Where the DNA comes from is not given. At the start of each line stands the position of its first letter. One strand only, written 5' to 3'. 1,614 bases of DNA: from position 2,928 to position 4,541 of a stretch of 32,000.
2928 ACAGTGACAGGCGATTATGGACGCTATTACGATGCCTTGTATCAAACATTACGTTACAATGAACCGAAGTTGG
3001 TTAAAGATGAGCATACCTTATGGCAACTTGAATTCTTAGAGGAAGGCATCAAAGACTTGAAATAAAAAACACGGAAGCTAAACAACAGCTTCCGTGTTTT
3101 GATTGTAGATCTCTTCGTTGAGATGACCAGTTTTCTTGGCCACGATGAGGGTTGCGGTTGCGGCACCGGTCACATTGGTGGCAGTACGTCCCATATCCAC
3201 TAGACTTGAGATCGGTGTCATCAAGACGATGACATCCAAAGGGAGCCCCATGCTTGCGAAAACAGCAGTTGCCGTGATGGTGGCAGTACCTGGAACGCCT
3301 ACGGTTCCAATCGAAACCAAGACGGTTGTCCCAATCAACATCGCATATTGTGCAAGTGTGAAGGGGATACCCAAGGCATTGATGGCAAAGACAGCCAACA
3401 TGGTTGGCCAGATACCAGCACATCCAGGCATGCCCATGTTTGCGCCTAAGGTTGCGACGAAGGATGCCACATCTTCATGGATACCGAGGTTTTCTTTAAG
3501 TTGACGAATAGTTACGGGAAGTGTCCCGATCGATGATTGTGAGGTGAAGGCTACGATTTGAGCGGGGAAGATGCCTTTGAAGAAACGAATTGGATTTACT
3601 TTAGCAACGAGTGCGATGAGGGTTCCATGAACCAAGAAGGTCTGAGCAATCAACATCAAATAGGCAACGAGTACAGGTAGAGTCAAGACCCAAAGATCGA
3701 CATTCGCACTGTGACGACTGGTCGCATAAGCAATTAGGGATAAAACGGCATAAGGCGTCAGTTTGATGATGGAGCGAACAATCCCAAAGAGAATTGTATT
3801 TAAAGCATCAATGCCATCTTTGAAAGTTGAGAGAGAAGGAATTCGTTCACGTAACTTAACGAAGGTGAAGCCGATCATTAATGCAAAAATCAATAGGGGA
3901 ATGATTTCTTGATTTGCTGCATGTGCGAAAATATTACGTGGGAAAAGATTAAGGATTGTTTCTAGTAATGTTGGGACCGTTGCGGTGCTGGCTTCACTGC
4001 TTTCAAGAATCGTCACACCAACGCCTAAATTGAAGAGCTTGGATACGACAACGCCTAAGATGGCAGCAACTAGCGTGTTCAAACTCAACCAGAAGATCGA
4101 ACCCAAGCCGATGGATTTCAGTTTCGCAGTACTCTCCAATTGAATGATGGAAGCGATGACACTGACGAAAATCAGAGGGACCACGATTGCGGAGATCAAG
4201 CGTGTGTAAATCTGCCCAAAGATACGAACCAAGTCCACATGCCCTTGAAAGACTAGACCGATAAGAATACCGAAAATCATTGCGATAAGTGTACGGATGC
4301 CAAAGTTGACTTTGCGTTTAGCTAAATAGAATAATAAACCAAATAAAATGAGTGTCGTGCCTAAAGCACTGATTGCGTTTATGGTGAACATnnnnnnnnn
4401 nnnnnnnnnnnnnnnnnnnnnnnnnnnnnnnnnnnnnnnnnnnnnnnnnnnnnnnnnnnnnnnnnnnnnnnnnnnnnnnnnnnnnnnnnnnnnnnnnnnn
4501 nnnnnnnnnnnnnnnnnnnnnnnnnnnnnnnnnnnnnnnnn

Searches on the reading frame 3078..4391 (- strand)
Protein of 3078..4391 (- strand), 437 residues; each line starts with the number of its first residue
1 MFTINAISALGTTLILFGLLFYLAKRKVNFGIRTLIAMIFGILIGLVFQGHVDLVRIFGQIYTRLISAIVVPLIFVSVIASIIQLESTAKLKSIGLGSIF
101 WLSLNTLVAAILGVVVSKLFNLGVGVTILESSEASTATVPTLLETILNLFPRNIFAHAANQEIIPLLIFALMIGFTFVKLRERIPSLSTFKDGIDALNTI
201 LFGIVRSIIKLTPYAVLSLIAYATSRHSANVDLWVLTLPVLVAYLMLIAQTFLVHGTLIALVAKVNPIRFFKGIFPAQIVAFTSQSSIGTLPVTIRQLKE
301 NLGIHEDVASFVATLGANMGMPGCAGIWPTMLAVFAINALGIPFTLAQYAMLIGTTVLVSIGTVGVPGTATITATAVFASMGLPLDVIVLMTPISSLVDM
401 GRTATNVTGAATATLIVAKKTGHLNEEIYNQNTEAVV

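Call 6: search_protein_families(library=pfam, proteins=[window:3078-4391:-], max_evalue=0.01)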
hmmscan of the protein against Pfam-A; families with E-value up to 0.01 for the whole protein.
window:3078-4391:- (437 aa): 1 family
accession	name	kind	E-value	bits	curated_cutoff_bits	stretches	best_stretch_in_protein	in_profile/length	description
PF00375.23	SDF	-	6.5e-102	341.9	27.9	1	32-419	3-386/387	Sodium:dicarboxylate symporter family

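Call 7: search_protein_families(library=ncbifam, proteins=[window:3078-4391:-], max_evalue=0.01)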
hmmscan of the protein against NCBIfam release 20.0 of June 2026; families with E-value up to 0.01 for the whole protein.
window:3078-4391:- (437 aa): 4 families
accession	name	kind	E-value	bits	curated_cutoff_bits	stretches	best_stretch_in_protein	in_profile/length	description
NF008440.0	PRK11283.1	equivalog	3.9e-42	144.5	638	1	25-426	3-417/437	glutamate/aspartate:proton symporter GltP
NF002461.0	PRK01663.1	subfamily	1.9e-39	135.9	513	1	32-432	11-413/428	C4-dicarboxylate transporter DctA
NF009587.0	PRK13027.1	subfamily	2.4e-35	122.2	570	1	32-427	11-409/442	C4-dicarboxylate transporter DctA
NF010151.0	PRK13628.1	equivalog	6.7e-25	87.9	308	1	28-387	14-363/407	serine/threonine transporter SstT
